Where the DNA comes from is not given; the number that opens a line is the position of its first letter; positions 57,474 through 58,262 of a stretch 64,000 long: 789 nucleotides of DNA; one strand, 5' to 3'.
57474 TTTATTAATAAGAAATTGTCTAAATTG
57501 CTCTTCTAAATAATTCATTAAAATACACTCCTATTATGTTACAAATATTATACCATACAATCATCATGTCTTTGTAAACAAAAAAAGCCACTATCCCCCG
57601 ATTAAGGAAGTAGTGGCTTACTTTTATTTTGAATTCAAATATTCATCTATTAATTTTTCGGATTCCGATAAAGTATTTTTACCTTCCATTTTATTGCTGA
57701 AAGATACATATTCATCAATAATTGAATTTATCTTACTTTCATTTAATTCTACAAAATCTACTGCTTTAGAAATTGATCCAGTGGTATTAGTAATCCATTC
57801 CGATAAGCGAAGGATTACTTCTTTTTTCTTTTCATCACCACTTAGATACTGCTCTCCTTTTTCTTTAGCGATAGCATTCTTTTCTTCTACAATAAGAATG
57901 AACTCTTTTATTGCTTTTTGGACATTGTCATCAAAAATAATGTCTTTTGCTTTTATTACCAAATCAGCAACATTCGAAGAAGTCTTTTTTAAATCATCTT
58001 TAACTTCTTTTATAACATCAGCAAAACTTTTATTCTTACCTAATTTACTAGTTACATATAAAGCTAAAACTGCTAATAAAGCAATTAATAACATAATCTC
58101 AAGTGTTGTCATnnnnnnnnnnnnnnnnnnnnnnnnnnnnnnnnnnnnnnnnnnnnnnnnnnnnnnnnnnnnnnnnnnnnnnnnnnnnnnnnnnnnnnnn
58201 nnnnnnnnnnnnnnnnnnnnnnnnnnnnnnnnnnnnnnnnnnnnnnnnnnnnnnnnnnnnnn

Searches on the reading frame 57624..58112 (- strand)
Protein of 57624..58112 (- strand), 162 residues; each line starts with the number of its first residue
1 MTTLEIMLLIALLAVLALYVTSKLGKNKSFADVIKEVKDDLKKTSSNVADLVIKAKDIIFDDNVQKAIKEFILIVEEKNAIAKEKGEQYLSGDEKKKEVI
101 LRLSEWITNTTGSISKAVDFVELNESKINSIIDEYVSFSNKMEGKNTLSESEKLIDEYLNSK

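Call 3: search_protein_families(library=pfam, proteins=[window:57624-58112:-], max_evalue=0.1)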
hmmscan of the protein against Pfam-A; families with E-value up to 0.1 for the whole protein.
window:57624-58112:- (162 aa): 0 families

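Call 4: search_protein_families(library=phrogs, proteins=[window:57624-58112:-], max_evalue=0.01)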
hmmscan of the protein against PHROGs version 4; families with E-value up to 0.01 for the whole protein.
window:57624-58112:- (162 aa): 0 families

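Call 5: search_protein_families(library=ncbifam, proteins=[window:57624-58112:-], max_evalue=1)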
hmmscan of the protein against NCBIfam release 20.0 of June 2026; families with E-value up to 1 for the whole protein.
window:57624-58112:- (162 aa): 1 family
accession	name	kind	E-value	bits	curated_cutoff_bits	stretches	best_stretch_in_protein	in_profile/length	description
TIGR00013.1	taut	subfamily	0.032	14.3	56.9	1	92-117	12-39/64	2-hydroxymuconate tautomerase family protein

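Call 6: search_protein_families(library=padloc, proteins=[window:57624-58112:-], max_evalue=1)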
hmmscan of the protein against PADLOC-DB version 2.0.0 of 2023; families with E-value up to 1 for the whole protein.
window:57624-58112:- (162 aa): 1 family
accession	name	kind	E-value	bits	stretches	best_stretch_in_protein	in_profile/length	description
PDLC04406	PDC-M09A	-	0.082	10.3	1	27-144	11-113/330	-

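Call 56: search_protein_families(library=pfam, alignment_id=A3, max_evalue=1)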
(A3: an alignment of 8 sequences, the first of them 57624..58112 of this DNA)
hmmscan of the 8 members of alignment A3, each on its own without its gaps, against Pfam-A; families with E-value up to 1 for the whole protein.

A. member 1, window:57624-58112:- (162 aa): 1 family
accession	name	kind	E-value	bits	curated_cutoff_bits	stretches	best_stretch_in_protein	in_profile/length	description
PF06103.16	DUF948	-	0.3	11.7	37.2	1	11-64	11-65/89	Bacterial protein of unknown function (DUF948)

B. families by the number of members that match (of 8 scanned): 19 families
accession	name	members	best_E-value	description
PF09682.15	Phage_holin_6_1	5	0.0006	Bacteriophage holin of superfamily 6 (Holin_LLH)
PF04351.19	PilP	2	0.051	Pilus assembly protein, PilP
PF06103.16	DUF948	2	0.076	Bacterial protein of unknown function (DUF948)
PF07385.18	Lyx_isomer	1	0.007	D-lyxose isomerase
PF12698.13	ABC2_membrane_3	1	0.011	ABC-2 family transporter protein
PF07332.16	Phage_holin_3_6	1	0.014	Putative Actinobacterial Holin-X, holin superfamily III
PF14367.12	DUF4411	1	0.023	Domain of unknown function (DUF4411)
PF20456.3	DUF6709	1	0.024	Family of unknown function (DUF6709)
PF02033.23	RBFA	1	0.031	Ribosome-binding factor A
PF09546.15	Spore_III_AE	1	0.038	Stage III sporulation protein AE (spore_III_AE)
PF18008.6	Bac_RepA_C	1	0.048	Replication initiator protein A C-terminal domain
PF00502.25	Phycobilisome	1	0.048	Phycobilisome protein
PF17315.7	FMP23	1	0.069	Found in mitochondrial proteome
PF14965.11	BRI3BP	1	0.07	Negative regulator of p53/TP53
PF19605.4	DUF6110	1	0.11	Family of unknown function (DUF6110)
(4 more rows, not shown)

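Call 60: search_solved_structures(query=A3, max_evalue=10)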
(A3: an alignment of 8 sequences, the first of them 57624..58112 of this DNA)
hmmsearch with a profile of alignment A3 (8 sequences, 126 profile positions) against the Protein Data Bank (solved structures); distinct sequences matched with E-value up to 10: 12.
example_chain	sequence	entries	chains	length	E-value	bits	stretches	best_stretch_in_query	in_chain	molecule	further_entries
6yxq_A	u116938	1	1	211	0.059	16.9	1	23-72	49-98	Activating signal cointegrator 1 complex subunit 3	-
6h9l_A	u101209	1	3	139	0.13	15.8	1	66-118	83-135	Uncharacterized protein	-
8th8_H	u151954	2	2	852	0.47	14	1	57-115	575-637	Coiled-coil lobo-like protein, putative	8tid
8zq4_B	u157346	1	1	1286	0.75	13.4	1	12-58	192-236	ABC transporter B family member 1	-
8zpx_B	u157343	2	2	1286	0.75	13.4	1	12-58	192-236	ABC transporter B family member 1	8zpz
9juj_A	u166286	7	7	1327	0.8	13.3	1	12-58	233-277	ABC transporter B family member 1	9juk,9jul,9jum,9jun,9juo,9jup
9jm3_B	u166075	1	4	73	0.93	13.1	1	39-87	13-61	LRO-C2-35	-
3sxp_A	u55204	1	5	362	0.93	13.1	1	59-120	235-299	ADP-L-glycero-D-mannoheptose-6-epimerase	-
9jm2_B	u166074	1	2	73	0.93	13.1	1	39-93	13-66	LRO-C2-35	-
1ic2_A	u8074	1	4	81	2.2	11.8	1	66-106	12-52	TROPOMYOSIN ALPHA CHAIN, SKELETAL MUSCLE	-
3u1a_A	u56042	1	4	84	2.3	11.8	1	66-99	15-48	smooth muscle tropomyosin alpha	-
3u1c_A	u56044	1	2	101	2.5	11.7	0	66-99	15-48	Tropomyosin alpha-1 chain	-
